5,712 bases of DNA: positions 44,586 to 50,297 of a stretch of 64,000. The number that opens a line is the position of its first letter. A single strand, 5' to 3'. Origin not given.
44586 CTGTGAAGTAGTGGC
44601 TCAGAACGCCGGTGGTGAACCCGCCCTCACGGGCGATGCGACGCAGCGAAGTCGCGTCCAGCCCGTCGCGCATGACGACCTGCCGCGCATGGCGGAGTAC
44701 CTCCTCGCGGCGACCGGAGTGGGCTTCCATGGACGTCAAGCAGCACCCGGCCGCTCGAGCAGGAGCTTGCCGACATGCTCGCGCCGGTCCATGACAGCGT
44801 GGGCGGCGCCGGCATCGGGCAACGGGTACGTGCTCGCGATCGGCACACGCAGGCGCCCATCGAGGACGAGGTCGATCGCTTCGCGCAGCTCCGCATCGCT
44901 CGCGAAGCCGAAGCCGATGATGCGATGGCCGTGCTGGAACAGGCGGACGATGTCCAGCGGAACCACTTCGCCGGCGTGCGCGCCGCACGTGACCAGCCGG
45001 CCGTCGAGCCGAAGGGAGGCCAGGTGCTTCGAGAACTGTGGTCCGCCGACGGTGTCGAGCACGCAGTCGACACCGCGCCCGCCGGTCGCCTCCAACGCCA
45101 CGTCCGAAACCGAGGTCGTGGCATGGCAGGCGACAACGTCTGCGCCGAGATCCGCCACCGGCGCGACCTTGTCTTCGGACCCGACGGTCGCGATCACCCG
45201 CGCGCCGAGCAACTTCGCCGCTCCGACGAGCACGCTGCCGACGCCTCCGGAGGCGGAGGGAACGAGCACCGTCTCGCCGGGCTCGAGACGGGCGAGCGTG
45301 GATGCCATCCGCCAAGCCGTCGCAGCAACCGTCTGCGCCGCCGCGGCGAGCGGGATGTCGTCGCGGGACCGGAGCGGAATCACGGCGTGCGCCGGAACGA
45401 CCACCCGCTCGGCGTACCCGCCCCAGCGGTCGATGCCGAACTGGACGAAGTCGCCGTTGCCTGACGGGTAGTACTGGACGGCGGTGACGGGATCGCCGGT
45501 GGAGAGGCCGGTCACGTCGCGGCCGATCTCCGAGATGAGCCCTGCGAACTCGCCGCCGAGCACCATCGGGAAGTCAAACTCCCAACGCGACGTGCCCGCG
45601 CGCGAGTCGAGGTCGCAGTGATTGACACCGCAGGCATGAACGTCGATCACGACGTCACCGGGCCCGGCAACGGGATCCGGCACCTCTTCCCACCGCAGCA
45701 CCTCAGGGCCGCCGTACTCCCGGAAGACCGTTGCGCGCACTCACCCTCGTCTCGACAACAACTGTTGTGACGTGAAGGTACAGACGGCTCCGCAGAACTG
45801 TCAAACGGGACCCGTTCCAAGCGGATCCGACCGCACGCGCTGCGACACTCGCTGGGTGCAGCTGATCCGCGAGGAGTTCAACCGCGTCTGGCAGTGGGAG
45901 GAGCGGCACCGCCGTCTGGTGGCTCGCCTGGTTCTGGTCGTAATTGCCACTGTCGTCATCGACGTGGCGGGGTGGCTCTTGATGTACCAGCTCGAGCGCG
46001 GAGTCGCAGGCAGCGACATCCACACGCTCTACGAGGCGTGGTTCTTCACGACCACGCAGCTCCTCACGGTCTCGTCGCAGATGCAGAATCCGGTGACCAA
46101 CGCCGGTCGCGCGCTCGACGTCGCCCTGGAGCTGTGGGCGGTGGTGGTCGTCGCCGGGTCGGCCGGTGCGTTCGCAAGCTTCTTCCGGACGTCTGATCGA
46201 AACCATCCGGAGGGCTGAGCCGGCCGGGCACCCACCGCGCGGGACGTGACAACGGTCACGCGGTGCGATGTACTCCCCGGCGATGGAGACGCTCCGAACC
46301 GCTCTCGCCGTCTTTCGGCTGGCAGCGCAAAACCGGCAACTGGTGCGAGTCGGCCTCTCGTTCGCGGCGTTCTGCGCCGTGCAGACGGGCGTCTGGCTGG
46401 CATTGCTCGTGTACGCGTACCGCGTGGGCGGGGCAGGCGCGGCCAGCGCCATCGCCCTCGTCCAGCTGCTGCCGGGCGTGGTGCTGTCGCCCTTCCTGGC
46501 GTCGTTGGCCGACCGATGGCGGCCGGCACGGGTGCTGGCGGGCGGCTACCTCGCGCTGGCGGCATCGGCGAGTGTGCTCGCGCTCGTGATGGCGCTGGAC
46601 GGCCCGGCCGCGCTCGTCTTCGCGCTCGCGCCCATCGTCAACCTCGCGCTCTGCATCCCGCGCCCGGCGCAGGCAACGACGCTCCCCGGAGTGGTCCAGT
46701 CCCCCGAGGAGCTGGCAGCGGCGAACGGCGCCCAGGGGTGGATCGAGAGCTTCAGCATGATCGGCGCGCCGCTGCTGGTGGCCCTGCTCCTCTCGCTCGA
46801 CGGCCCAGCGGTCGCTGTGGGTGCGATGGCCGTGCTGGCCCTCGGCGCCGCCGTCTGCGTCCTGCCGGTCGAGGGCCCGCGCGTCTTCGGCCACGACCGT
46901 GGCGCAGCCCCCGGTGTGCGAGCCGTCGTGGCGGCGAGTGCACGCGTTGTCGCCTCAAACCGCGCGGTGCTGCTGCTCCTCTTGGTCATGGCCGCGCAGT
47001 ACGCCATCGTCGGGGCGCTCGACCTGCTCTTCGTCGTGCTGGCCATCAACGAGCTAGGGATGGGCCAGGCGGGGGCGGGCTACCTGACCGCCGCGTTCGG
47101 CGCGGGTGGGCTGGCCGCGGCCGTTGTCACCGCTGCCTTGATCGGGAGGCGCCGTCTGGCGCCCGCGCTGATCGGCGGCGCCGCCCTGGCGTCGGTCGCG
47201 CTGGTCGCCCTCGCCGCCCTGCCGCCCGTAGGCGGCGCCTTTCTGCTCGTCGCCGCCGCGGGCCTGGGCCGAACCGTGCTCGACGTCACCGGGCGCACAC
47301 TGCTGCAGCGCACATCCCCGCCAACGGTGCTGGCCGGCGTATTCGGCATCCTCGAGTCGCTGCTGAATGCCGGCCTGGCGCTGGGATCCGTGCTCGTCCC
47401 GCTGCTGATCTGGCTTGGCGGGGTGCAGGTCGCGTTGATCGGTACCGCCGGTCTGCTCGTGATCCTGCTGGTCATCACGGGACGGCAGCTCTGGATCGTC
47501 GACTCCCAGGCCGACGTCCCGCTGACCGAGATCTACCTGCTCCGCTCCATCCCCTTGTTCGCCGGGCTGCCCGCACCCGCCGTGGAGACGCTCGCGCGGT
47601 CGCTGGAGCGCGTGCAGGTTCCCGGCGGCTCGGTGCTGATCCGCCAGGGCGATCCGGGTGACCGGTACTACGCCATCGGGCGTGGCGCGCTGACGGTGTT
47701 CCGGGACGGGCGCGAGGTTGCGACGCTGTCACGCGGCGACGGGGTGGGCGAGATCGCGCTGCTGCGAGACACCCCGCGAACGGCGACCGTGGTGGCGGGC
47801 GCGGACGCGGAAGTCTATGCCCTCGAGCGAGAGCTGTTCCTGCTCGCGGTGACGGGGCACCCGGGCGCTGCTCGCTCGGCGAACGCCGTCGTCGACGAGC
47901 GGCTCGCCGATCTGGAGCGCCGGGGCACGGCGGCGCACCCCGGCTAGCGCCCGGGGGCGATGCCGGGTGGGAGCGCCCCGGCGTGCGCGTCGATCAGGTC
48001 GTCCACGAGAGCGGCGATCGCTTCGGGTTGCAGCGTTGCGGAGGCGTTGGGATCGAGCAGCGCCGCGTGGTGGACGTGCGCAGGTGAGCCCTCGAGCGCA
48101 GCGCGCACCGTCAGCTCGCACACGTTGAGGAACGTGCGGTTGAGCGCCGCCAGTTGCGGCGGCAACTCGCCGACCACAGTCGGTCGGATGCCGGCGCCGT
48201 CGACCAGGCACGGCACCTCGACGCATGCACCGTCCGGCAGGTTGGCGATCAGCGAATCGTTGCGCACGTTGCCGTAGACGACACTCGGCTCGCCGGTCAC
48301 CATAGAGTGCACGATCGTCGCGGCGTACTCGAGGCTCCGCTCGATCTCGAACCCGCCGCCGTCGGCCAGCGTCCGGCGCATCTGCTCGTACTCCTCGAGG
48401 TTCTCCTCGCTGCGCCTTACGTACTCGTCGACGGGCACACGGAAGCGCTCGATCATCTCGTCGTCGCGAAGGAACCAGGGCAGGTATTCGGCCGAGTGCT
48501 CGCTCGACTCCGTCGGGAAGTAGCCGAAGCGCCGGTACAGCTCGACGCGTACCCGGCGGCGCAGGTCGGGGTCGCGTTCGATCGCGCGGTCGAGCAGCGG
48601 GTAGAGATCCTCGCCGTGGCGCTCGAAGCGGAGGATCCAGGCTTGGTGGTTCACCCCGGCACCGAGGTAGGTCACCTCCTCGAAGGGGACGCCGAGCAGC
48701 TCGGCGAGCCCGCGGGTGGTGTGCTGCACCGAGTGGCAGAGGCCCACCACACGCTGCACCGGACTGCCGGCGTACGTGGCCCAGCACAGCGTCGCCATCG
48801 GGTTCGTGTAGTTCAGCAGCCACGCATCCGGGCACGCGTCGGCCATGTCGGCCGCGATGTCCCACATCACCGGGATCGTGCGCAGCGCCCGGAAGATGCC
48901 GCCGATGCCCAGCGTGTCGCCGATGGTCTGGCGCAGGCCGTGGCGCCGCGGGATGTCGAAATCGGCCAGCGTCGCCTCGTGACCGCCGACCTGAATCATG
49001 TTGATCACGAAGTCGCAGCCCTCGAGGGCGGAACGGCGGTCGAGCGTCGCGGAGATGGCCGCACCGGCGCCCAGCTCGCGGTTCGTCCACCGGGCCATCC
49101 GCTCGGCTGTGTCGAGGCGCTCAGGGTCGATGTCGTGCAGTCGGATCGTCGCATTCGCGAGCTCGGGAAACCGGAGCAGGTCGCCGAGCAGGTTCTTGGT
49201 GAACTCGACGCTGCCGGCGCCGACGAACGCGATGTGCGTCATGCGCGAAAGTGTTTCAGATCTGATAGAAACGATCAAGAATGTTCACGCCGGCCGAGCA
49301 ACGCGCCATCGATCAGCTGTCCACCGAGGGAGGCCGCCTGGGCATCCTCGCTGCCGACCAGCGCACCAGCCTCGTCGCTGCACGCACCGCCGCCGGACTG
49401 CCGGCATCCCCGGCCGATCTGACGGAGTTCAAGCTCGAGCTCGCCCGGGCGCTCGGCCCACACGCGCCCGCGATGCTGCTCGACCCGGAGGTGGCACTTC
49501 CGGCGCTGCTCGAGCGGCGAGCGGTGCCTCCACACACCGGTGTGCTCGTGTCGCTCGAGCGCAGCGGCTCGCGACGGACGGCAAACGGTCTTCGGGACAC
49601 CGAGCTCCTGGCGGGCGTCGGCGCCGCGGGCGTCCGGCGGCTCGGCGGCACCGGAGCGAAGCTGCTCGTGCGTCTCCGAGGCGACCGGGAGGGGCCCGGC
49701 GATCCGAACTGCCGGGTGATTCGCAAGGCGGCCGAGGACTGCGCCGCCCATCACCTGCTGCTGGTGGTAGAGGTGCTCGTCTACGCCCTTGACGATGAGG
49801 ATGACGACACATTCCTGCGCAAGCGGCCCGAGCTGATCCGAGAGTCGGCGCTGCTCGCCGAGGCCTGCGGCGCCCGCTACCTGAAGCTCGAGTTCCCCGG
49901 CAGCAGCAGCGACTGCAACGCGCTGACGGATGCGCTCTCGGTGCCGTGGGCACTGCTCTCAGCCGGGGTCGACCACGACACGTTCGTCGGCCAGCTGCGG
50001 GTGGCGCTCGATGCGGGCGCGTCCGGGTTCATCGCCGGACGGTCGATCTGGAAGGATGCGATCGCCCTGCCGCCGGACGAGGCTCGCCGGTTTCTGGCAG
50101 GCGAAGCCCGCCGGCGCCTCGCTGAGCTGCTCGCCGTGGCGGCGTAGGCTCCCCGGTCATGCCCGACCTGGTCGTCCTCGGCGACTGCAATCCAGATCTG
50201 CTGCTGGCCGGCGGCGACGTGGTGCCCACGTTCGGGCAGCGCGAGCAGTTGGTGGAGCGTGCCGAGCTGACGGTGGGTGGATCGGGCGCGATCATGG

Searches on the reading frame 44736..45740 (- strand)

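Call 27: search_protein_families(library=pfam, proteins=[window:44736-45740:-], max_evalue=0.0001)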
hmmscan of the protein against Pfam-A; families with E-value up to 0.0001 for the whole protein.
window:44736-45740:- (334 aa): 3 families
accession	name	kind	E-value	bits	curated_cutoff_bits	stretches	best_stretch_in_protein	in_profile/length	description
PF00107.32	ADH_zinc_N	-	1.1e-25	90.5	31.8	1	166-292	1-127/129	Zinc-binding dehydrogenase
PF13602.12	ADH_zinc_N_2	-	1e-20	75.4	27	1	198-328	1-134/134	Zinc-binding dehydrogenase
PF08240.17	ADH_N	-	1.1e-18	67.8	23.5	1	26-123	1-102/104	Alcohol dehydrogenase GroES-like domain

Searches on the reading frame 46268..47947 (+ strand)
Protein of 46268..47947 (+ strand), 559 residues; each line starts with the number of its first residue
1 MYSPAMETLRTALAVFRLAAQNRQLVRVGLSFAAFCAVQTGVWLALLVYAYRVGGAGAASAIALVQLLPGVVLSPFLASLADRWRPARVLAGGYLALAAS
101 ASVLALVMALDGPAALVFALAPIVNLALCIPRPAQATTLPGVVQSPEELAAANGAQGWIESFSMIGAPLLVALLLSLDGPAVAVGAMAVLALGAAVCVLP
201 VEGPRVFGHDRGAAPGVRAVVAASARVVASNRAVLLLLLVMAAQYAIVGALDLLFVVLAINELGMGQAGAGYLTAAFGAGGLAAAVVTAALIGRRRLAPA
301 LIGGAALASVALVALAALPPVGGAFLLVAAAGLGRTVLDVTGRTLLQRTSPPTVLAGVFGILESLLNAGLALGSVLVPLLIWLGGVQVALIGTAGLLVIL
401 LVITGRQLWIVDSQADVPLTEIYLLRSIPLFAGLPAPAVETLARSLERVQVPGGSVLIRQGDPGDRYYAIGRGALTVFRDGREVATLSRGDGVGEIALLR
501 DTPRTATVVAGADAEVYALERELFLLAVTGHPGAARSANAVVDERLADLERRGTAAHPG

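Call 27: search_protein_families(library=pfam, proteins=[window:46268-47947:+], max_evalue=0.0001)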
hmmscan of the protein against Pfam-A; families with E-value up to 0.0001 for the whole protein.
window:46268-47947:+ (559 aa): 2 families
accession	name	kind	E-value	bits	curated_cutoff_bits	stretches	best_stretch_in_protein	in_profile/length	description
PF00027.35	cNMP_binding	-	8.2e-17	61.4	27.5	1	449-525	2-83/89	Cyclic nucleotide-binding domain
PF07690.21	MFS_1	-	1.4e-14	54.2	33.4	2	31-318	4-291/347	Major Facilitator Superfamily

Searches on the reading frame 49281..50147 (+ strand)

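Call 57: search_protein_families(library=pfam, proteins=[window:49281-50147:+], max_evalue=0.0001)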
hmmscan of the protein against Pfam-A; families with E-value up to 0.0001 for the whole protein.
window:49281-50147:+ (288 aa): 1 family
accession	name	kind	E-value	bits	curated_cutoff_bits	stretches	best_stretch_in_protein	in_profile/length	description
PF01791.15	DeoC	-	4.3e-17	63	23.8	1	22-258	3-228/229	DeoC/LacD family aldolase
